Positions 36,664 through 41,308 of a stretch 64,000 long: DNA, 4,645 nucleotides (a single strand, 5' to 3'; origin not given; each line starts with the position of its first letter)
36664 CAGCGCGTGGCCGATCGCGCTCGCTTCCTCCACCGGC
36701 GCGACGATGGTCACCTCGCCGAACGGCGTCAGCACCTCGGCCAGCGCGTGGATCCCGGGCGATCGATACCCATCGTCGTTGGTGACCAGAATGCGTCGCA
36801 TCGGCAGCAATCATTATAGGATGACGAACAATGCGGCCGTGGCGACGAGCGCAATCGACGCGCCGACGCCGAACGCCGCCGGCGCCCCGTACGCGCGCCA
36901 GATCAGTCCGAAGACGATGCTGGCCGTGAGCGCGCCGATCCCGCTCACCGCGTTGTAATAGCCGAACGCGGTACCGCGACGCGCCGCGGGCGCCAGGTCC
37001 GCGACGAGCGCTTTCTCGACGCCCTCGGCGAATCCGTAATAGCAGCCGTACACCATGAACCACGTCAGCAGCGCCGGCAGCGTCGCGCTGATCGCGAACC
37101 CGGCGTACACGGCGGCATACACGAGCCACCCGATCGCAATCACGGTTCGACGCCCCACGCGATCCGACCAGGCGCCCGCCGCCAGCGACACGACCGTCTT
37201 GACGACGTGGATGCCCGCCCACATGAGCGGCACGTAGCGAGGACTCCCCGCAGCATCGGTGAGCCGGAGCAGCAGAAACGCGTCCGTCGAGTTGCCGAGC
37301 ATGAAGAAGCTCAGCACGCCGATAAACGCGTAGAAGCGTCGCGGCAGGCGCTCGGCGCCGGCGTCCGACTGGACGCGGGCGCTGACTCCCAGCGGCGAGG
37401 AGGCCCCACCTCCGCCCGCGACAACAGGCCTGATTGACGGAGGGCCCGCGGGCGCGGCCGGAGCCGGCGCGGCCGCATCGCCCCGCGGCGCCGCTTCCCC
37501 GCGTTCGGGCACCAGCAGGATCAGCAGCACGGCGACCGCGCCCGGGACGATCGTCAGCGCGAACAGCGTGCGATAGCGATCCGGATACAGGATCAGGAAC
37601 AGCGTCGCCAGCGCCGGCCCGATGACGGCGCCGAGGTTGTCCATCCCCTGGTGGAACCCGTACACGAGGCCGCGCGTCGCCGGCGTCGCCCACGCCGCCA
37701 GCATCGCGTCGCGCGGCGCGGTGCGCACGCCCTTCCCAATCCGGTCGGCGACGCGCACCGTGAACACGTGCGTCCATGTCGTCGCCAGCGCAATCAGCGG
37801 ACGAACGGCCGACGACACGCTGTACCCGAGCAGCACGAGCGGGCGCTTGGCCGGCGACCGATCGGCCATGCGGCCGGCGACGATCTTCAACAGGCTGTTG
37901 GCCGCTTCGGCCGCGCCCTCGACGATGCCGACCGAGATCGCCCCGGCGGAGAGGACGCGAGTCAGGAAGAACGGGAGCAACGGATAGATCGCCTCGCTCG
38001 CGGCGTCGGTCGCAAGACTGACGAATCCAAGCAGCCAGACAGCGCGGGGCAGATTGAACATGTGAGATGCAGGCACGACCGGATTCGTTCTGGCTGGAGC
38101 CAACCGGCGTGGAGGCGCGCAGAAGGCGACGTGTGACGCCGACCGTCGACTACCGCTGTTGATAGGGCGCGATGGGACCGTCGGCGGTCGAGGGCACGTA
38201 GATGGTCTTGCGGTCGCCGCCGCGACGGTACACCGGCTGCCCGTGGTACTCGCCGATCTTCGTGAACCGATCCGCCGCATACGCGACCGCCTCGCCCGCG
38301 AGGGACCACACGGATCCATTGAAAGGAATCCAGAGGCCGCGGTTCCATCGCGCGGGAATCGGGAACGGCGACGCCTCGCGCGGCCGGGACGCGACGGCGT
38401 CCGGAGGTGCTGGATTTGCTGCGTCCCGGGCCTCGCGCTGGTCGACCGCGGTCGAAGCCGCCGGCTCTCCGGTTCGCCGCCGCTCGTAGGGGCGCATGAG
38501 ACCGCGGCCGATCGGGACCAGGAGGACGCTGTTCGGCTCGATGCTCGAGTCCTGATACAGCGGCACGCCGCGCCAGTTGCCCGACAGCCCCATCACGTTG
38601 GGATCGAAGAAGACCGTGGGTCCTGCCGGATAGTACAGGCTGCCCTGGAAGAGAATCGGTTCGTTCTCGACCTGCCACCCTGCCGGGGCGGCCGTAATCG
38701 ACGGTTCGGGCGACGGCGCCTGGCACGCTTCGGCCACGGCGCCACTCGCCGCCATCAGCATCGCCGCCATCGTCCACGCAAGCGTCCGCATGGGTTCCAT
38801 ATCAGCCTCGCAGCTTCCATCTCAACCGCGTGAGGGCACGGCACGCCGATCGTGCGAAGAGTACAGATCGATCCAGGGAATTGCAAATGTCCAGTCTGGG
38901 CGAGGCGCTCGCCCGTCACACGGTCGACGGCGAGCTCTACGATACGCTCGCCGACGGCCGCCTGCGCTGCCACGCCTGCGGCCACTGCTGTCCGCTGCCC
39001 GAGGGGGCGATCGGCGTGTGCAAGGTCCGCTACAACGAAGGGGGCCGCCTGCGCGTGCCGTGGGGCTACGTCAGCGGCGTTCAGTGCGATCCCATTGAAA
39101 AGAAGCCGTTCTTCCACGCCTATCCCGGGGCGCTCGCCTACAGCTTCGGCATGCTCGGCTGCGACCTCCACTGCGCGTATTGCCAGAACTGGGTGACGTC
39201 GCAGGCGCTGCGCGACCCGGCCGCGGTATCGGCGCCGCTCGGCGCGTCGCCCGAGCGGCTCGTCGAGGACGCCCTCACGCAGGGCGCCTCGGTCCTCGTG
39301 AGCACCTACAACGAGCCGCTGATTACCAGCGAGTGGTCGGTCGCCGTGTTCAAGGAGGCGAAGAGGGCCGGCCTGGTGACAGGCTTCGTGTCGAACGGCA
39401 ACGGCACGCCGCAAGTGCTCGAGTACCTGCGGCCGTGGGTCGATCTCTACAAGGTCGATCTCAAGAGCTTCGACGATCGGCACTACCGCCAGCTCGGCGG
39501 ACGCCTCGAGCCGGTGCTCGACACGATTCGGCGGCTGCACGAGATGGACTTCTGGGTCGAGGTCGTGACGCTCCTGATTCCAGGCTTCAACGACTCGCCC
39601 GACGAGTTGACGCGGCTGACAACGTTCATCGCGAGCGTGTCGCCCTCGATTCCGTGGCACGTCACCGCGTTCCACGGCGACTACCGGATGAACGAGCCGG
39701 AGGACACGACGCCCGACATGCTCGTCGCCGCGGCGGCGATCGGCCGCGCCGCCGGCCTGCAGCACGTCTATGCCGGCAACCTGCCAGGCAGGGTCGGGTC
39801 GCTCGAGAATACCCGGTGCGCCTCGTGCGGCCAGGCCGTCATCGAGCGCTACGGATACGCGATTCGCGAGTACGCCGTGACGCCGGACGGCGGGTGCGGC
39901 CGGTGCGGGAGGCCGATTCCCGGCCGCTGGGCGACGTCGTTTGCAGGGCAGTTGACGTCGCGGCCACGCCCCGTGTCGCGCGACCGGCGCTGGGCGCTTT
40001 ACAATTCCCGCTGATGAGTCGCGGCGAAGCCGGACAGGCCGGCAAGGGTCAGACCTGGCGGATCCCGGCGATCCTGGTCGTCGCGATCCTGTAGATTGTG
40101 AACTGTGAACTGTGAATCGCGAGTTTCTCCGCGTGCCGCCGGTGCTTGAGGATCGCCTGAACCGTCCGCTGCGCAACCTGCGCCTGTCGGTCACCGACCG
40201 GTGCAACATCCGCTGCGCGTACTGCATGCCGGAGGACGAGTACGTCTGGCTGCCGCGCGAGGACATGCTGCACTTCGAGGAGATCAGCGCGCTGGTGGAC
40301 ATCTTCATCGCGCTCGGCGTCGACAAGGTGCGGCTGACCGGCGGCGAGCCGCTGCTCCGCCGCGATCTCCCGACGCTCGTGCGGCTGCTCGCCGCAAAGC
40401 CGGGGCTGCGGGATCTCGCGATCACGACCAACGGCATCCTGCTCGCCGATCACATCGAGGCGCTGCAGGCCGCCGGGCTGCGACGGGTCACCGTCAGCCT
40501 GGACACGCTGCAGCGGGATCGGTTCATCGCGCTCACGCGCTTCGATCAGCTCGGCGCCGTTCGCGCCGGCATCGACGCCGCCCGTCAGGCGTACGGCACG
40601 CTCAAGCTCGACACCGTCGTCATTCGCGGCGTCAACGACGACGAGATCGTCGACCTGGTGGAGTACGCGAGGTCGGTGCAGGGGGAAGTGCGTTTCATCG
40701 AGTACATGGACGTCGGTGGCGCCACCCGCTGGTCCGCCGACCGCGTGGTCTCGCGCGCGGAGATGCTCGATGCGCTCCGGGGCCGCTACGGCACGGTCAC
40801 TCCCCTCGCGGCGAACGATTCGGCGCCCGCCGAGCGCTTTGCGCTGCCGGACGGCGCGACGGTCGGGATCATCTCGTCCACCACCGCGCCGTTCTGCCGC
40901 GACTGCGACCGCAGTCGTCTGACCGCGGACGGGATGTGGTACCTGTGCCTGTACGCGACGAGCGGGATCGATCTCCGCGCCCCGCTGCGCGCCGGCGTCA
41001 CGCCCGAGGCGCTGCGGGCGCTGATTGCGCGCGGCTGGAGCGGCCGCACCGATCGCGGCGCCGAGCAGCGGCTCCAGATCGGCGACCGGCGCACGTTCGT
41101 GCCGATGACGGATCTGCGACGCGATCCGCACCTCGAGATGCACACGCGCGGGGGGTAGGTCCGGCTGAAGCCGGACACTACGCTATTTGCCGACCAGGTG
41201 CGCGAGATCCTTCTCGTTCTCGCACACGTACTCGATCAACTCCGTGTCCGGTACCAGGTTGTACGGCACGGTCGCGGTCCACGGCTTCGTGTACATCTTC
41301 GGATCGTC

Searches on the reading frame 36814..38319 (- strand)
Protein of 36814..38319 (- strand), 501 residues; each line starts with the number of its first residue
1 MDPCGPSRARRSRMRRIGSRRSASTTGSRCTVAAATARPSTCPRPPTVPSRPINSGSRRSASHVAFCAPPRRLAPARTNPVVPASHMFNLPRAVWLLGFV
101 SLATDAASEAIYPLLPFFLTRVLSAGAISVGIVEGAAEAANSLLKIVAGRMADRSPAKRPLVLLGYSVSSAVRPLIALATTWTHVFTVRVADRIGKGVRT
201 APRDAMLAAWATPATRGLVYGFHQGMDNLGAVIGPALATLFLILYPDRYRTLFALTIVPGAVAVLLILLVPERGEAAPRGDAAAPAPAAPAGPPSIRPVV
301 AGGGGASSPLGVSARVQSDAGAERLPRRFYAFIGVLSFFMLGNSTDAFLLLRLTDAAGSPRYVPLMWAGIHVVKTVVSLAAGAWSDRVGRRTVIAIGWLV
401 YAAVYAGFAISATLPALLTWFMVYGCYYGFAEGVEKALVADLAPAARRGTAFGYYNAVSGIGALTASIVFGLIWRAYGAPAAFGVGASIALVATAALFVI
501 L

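Call 37: search_protein_families(library=pfam, proteins=[window:36814-38319:-], max_evalue=0.0001)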
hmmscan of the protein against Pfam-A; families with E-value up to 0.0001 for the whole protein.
window:36814-38319:- (501 aa): 2 families
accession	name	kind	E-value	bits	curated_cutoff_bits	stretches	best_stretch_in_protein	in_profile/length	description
PF07690.21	MFS_1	-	3.2e-37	128.7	33.4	2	98-351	2-227/347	Major Facilitator Superfamily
PF00083.30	Sugar_tr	-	8.2e-10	38.6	22.3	1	365-498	50-189/452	Sugar (and other) transporter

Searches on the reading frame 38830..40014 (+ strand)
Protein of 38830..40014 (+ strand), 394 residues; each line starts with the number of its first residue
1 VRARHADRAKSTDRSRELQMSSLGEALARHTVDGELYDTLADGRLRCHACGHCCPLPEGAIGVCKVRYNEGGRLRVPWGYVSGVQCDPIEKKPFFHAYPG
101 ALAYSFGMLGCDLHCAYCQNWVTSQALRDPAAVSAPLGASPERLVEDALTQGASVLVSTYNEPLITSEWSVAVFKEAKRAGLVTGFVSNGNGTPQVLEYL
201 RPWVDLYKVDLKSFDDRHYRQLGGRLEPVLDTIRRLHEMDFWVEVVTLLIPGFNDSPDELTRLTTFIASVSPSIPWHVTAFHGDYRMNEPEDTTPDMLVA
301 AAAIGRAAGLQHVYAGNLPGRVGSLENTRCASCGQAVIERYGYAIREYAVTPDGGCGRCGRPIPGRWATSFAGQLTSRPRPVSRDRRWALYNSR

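Call 37: search_protein_families(library=pfam, proteins=[window:38830-40014:+], max_evalue=0.0001)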
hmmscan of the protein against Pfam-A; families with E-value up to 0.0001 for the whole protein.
window:38830-40014:+ (394 aa): 1 family
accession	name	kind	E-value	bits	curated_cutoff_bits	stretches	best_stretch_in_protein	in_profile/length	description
PF04055.27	Radical_SAM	-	1.4e-16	61.6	29.5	1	110-260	6-162/166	Radical SAM superfamily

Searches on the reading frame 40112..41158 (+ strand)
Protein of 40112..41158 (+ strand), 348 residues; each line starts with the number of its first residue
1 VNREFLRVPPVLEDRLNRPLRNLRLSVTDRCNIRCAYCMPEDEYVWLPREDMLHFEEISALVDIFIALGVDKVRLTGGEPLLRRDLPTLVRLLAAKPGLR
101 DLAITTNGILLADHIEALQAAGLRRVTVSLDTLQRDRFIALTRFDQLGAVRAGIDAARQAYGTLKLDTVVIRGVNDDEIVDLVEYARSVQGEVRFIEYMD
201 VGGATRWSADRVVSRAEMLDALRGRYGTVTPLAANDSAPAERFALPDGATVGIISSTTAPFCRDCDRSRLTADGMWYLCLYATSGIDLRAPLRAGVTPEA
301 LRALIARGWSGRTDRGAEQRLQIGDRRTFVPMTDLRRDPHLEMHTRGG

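Call 37: search_protein_families(library=pfam, proteins=[window:40112-41158:+], max_evalue=0.0001)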
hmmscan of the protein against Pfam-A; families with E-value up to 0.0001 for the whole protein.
window:40112-41158:+ (348 aa): 2 families
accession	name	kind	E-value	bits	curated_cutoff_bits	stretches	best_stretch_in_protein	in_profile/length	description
PF06463.18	Mob_synth_C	-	3.4e-33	114.8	37.4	1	192-315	2-125/128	Molybdenum Cofactor Synthesis C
PF04055.27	Radical_SAM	-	1.5e-28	100.5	29.5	1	26-185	2-165/166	Radical SAM superfamily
